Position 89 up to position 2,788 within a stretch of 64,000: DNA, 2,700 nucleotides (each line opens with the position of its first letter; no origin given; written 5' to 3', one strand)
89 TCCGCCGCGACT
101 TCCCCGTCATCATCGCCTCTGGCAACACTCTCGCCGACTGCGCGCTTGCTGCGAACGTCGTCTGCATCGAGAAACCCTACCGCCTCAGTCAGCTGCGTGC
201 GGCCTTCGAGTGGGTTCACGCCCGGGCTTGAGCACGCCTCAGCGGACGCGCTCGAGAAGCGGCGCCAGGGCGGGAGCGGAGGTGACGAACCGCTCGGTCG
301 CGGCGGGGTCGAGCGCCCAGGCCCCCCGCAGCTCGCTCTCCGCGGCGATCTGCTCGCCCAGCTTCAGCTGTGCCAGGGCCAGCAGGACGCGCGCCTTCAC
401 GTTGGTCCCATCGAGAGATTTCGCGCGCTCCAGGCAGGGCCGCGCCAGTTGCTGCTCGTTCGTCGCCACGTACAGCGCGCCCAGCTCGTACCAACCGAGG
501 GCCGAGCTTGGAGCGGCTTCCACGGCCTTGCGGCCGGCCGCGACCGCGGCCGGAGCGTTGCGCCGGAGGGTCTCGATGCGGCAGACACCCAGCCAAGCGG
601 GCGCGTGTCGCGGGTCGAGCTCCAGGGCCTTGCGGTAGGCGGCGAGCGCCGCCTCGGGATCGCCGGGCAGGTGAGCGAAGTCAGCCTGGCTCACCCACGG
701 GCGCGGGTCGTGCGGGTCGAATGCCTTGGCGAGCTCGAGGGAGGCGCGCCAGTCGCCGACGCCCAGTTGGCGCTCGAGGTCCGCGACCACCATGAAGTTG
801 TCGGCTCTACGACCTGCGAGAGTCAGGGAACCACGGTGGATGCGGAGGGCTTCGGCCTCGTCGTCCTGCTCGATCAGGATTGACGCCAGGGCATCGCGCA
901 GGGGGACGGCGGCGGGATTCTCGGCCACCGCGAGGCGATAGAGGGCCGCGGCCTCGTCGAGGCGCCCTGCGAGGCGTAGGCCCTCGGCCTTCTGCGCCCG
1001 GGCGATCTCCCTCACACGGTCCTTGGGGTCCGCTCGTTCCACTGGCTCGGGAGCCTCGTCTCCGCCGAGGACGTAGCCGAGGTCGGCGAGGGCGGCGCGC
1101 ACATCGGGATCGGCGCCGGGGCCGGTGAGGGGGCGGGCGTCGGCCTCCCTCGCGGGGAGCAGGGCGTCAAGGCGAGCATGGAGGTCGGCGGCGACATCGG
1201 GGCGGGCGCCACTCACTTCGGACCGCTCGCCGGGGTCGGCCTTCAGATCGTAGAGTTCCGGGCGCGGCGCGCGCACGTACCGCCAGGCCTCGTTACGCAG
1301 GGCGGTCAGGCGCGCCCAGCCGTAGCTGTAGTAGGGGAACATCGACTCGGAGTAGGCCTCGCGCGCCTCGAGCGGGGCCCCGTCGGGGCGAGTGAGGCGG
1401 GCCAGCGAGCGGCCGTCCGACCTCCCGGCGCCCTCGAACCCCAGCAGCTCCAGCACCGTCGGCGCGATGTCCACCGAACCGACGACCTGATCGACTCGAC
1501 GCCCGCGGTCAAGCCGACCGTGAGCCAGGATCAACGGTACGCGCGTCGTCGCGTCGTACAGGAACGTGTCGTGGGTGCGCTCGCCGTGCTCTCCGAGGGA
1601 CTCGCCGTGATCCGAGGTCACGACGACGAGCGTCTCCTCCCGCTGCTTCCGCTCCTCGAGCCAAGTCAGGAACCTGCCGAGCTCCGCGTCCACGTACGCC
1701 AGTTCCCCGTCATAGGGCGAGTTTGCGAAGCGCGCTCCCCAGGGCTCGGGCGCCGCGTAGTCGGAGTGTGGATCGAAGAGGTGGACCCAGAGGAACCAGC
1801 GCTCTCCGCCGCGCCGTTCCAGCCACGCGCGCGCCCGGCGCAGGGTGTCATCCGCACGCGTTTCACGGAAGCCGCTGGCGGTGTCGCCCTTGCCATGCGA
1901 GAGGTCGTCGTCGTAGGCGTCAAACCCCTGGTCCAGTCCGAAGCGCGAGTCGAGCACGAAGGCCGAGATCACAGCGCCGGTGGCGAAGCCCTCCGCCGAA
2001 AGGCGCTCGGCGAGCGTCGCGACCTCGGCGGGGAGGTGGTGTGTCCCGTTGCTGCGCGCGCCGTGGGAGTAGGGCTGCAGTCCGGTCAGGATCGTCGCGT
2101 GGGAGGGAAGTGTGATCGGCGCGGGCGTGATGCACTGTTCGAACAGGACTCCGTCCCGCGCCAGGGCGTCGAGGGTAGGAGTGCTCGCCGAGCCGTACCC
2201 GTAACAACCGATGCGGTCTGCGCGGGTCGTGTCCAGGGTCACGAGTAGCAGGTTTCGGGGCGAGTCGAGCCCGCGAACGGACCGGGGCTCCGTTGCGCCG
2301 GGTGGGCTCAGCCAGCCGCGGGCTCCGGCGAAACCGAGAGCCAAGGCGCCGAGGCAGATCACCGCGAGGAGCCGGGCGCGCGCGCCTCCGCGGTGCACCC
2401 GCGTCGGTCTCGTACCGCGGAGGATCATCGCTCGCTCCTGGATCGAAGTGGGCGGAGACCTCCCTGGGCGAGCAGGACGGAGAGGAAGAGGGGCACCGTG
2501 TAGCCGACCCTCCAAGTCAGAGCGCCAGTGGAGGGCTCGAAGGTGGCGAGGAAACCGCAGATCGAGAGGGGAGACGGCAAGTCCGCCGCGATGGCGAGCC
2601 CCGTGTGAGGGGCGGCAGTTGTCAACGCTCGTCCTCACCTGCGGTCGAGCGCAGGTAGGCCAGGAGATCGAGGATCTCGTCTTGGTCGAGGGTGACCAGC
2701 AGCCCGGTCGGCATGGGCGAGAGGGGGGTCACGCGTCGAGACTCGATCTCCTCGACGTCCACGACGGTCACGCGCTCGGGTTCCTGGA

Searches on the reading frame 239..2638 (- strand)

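Call 13: search_protein_families(library=pfam, proteins=[window:239-2638:-], max_evalue=0.001)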
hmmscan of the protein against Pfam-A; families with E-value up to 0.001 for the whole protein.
window:239-2638:- (799 aa): 14 families
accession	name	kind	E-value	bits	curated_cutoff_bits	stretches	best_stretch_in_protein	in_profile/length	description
PF00884.28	Sulfatase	-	2.8e-47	161.9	25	1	128-400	1-300/301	Sulfatase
PF01663.27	Phosphodiest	-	6.7e-15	56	23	2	130-197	1-65/342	Type I phosphodiesterase / nucleotide pyrophosphatase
PF13431.12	TPR_17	-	1.9e-10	40.6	24.4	0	703-732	3-32/34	Tetratricopeptide repeat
PF16347.10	SGSH_C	-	3.7e-10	40.6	29.3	1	349-492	1-150/154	N-sulphoglucosamine sulphohydrolase, C-terminal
PF13181.12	TPR_8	-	2.9e-08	33.7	25.7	0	659-678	15-34/34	Tetratricopeptide repeat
PF13414.12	TPR_11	-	1e-07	32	26.8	0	659-682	8-31/42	TPR repeat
PF00515.34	TPR_1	-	1.1e-07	31.8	27.8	0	659-678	15-34/34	Tetratricopeptide repeat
PF14559.12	TPR_19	-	2.5e-07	31.4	25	0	659-710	5-56/68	Tetratricopeptide repeat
PF23914.1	TPR_CcmH_CycH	-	6.5e-07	29.8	42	0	703-763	40-100/158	Cytochrome c-type biogenesis protein H TPR domain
PF13428.12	TPR_14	-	1.5e-06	28.7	23.5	0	646-685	2-41/44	Tetratricopeptide repeat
PF24575.1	TPR_Slam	-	2.2e-05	25.2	35.2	0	549-597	52-100/104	Surface lipoprotein assembly modifier, N-terminal TPR repeats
PF07719.23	TPR_2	-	2.7e-05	24.4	27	0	659-678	15-34/34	Tetratricopeptide repeat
PF13432.12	TPR_16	-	3.9e-05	24.5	32.7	1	659-713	11-65/65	Tetratricopeptide repeat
PF13429.12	TPR_15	-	0.00042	20.3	26.2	0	641-680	143-181/280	Tetratricopeptide repeat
